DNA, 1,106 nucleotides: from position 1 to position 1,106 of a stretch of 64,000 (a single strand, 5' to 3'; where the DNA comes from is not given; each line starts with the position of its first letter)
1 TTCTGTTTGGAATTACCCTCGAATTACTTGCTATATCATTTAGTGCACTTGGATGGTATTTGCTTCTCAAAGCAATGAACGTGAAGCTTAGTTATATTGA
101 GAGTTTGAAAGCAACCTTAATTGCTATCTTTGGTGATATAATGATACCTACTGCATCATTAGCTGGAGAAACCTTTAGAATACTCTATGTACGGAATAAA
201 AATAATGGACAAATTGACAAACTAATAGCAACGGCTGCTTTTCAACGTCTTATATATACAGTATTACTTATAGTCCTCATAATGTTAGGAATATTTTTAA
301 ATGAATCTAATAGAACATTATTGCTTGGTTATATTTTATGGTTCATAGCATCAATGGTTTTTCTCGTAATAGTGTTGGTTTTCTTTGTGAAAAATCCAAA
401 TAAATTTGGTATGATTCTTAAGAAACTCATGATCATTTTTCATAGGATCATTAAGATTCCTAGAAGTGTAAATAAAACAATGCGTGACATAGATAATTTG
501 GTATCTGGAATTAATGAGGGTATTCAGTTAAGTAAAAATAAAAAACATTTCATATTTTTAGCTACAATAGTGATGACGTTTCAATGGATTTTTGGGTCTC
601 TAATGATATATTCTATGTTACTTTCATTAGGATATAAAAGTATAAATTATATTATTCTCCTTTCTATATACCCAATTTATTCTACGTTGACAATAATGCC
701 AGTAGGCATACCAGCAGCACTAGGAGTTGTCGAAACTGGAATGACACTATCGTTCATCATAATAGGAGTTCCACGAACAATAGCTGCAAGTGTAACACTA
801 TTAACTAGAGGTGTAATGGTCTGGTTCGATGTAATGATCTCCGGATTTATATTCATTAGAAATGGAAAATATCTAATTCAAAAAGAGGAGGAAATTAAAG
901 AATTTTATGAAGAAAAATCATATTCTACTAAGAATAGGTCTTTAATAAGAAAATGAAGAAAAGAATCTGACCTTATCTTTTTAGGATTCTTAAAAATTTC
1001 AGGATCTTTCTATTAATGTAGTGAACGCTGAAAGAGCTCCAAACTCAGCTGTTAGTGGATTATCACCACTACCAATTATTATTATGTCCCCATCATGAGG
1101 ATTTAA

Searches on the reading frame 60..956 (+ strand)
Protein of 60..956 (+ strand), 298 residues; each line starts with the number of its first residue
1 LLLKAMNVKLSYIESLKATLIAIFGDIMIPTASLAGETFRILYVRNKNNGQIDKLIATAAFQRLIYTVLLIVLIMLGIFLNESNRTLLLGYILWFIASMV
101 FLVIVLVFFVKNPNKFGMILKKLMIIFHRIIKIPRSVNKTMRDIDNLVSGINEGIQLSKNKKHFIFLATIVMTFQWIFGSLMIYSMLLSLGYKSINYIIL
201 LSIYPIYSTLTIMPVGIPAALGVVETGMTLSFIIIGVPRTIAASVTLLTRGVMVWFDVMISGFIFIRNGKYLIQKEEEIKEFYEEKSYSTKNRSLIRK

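Call 10: search_protein_families(library=pfam, proteins=[window:60-956:+], max_evalue=0.01)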
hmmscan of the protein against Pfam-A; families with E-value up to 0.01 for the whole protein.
window:60-956:+ (298 aa): 1 family
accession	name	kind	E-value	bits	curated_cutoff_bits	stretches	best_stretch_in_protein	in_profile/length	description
PF03706.18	LPG_synthase_TM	-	3.3e-27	96.2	33.4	1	2-259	57-300/302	Lysylphosphatidylglycerol synthase TM region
